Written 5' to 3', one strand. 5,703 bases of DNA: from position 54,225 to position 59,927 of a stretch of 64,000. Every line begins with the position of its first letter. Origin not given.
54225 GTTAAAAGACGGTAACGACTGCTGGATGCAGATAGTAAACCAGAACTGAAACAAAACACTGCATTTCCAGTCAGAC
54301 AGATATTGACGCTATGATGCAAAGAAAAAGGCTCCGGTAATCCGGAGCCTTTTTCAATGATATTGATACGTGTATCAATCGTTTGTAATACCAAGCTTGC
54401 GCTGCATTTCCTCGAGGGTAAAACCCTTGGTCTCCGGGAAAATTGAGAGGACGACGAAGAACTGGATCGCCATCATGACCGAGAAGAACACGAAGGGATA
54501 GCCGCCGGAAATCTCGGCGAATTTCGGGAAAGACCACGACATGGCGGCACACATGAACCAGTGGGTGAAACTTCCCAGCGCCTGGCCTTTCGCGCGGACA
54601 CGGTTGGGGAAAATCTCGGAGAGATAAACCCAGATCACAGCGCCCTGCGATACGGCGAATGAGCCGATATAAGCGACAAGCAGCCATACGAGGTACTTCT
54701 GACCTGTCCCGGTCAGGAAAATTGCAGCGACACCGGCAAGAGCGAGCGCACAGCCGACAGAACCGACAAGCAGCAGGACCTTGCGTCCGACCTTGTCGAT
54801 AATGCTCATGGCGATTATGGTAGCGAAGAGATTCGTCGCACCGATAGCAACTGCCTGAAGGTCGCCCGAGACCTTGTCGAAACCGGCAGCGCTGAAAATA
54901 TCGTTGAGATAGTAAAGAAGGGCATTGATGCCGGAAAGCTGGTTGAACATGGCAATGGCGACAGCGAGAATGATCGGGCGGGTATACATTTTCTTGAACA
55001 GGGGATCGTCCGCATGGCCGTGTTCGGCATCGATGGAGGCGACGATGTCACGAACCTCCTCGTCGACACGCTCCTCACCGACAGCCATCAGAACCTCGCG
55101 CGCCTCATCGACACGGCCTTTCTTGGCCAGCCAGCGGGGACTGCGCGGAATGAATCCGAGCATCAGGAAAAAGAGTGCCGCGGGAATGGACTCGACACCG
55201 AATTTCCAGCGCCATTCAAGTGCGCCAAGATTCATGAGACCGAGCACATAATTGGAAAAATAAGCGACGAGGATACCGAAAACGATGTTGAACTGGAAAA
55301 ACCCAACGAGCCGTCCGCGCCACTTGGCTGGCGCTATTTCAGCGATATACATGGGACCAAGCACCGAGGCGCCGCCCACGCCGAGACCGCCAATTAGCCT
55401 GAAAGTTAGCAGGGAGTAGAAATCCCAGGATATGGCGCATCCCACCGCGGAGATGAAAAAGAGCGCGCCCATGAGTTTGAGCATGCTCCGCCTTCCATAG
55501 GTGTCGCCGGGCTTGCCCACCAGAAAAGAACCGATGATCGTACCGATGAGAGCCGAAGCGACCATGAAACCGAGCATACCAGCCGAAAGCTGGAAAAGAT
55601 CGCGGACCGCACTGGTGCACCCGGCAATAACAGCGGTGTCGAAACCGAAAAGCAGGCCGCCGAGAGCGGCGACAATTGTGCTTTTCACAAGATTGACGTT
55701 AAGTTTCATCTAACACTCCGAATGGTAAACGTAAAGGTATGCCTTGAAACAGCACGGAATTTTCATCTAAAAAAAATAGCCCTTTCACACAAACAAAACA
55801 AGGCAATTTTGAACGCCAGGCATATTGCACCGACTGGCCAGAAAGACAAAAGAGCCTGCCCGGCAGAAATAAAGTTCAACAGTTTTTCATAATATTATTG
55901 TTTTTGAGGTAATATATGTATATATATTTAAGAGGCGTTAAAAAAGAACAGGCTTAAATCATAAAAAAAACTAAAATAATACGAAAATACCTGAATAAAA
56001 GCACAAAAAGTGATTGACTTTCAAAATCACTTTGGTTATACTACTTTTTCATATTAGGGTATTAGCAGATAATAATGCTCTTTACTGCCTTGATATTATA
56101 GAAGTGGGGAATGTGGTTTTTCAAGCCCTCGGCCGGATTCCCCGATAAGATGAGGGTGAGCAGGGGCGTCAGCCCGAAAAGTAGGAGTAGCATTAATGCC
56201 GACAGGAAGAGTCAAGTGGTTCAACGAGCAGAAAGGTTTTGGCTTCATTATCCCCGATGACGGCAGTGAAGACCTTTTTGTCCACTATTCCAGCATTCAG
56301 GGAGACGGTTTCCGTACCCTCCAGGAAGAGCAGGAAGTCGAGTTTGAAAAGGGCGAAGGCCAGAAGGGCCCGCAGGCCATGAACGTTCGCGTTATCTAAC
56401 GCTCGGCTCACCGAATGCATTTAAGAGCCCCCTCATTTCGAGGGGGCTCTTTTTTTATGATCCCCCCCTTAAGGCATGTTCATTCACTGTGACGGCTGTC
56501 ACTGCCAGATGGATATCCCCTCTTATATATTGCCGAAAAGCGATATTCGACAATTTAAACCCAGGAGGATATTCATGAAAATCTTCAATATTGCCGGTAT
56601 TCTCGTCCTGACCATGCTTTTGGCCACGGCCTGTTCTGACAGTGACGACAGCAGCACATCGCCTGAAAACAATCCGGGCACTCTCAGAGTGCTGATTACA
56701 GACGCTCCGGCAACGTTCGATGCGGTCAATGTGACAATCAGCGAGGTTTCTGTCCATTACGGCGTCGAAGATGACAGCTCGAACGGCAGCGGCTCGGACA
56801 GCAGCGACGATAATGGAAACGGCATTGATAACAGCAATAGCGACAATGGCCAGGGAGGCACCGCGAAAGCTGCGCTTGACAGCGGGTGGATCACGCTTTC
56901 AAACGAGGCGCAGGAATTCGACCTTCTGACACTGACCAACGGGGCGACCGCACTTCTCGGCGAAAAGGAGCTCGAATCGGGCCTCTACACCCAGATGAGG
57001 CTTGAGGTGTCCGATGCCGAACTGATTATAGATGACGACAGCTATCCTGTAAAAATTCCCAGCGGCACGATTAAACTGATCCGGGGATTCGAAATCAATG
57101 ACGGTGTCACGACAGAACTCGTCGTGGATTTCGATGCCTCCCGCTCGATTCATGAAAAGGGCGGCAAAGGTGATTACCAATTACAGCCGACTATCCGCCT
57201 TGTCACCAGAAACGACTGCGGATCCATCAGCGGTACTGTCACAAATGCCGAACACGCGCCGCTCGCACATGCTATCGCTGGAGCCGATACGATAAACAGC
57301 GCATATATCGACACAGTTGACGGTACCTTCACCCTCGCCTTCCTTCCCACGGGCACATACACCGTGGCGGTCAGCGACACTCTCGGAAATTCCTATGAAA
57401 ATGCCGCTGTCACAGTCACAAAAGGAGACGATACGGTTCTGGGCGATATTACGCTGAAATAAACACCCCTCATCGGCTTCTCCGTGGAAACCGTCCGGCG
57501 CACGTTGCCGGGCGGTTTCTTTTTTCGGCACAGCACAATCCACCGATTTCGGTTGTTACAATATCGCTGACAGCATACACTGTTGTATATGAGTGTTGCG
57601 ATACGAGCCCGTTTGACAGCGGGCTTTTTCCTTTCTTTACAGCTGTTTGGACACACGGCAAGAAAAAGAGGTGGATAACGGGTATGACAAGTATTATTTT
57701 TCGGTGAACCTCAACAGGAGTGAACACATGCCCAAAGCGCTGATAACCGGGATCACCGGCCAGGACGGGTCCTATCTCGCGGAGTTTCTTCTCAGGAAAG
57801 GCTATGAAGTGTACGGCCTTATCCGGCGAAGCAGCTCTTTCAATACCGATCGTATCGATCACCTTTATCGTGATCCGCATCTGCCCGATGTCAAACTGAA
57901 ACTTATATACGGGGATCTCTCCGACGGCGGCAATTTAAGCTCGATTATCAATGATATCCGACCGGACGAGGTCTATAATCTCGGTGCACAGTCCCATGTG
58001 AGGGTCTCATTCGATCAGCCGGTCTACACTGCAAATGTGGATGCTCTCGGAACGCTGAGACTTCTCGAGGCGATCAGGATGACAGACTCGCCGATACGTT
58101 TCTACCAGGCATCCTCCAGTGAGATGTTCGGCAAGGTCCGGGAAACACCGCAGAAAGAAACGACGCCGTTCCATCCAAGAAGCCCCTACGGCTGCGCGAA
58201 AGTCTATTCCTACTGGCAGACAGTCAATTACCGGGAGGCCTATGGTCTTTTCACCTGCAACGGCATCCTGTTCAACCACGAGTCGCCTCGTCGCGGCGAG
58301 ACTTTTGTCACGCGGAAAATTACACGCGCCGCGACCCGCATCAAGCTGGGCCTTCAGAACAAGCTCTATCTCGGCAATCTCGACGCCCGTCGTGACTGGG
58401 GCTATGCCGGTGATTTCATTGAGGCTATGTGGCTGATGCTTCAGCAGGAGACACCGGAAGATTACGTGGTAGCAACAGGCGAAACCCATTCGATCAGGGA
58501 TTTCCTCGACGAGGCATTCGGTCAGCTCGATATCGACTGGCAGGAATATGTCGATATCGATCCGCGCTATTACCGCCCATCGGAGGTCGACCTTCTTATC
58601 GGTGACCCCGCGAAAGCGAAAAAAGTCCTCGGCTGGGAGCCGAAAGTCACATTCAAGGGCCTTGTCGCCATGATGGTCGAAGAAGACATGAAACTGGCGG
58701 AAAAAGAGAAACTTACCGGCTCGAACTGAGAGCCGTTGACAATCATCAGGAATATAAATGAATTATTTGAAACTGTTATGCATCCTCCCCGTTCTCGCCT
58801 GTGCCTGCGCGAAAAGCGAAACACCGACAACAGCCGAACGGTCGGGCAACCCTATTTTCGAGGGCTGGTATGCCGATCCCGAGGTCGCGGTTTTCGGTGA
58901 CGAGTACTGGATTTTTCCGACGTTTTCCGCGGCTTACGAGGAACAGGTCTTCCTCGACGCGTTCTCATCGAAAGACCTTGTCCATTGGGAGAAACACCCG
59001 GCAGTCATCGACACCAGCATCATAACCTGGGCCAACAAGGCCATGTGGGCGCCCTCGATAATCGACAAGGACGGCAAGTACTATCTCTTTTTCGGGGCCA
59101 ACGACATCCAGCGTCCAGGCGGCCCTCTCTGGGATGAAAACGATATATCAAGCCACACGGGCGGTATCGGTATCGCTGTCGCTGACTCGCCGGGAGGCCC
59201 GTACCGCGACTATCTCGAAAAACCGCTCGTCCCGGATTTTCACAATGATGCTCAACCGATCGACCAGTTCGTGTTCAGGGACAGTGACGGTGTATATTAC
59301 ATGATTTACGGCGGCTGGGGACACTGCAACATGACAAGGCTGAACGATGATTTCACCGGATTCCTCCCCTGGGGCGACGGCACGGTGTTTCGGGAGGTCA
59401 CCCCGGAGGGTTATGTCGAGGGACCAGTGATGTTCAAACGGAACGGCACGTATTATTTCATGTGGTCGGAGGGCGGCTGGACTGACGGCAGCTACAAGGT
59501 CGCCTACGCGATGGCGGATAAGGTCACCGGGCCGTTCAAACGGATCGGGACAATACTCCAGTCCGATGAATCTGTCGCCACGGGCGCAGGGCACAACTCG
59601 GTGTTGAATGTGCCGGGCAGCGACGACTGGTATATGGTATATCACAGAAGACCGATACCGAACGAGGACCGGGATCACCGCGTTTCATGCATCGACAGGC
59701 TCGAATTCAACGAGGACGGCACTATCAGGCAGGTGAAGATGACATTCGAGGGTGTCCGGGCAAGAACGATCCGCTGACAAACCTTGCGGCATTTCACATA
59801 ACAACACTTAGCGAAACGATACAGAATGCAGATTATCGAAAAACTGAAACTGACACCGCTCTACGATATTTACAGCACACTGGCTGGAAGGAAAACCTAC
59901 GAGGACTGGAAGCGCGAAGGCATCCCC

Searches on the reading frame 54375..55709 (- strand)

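Call 55: search_protein_families(library=pfam, proteins=[window:54375-55709:-], max_evalue=0.00001)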
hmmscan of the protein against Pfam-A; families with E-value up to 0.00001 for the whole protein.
window:54375-55709:- (444 aa): 2 families
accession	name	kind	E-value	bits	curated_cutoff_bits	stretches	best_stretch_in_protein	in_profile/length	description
PF00083.30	Sugar_tr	-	1.8e-105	353.9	22.3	1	11-438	2-451/452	Sugar (and other) transporter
PF07690.21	MFS_1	-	2.8e-30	105.9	33.4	1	15-385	2-341/347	Major Facilitator Superfamily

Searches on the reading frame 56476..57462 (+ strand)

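Call 96: search_protein_families(library=pfam, proteins=[window:56476-57462:+], max_evalue=0.0001)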
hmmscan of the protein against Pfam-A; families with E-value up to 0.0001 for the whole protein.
window:56476-57462:+ (328 aa): 2 families
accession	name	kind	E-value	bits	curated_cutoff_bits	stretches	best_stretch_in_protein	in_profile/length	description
PF14321.11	DUF4382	-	8e-32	110.8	25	1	68-238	2-136/136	Domain of unknown function (DUF4382)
PF13620.12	CarboxypepD_reg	-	7.6e-09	36.2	32.3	1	250-328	1-82/82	Carboxypeptidase regulatory-like domain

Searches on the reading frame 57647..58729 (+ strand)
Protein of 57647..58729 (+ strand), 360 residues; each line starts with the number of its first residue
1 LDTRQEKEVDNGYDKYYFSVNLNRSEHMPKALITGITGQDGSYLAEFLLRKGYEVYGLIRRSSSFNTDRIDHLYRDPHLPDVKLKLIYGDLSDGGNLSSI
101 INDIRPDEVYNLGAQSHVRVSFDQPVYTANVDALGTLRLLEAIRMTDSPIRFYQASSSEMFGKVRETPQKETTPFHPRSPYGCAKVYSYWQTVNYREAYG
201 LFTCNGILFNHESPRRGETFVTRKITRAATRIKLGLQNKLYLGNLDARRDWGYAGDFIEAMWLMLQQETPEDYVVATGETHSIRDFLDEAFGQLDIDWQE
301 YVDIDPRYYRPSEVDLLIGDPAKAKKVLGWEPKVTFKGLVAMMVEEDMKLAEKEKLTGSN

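Call 96: search_protein_families(library=pfam, proteins=[window:57647-58729:+], max_evalue=0.0001)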
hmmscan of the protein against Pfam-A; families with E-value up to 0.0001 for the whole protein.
window:57647-58729:+ (360 aa): 3 families
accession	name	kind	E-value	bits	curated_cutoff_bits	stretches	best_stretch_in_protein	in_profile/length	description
PF16363.11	GDP_Man_Dehyd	-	1.6e-147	491.8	27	1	32-343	1-332/332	GDP-mannose 4,6 dehydratase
PF01370.27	Epimerase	-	1e-75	254.7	20.9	1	31-276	1-240/240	NAD dependent epimerase/dehydratase family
PF04321.23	RmlD_sub_bind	-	3.2e-08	33.5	27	1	31-186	3-130/287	RmlD substrate binding domain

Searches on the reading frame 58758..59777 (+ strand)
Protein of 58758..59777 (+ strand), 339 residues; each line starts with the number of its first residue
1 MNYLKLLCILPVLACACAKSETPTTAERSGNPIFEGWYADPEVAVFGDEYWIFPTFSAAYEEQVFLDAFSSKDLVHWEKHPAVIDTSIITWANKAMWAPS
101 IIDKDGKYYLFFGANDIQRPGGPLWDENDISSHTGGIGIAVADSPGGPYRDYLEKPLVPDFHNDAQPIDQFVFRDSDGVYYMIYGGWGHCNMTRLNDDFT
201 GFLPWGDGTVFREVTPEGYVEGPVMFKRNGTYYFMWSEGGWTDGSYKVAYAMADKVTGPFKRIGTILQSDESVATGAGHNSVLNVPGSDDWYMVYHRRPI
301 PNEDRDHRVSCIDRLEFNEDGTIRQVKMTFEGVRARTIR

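Call 96: search_protein_families(library=pfam, proteins=[window:58758-59777:+], max_evalue=0.0001)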
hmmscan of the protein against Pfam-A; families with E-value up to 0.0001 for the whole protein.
window:58758-59777:+ (339 aa): 2 families
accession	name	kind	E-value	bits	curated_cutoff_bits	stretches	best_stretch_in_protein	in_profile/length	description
PF04616.20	Glyco_hydro_43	-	2e-52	178.8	32.2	1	30-323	2-288/288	Glycosyl hydrolases family 43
PF00251.26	Glyco_hydro_32N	-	4.4e-05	23.6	22.1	1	36-188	7-152/307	Glycosyl hydrolases family 32 N-terminal domain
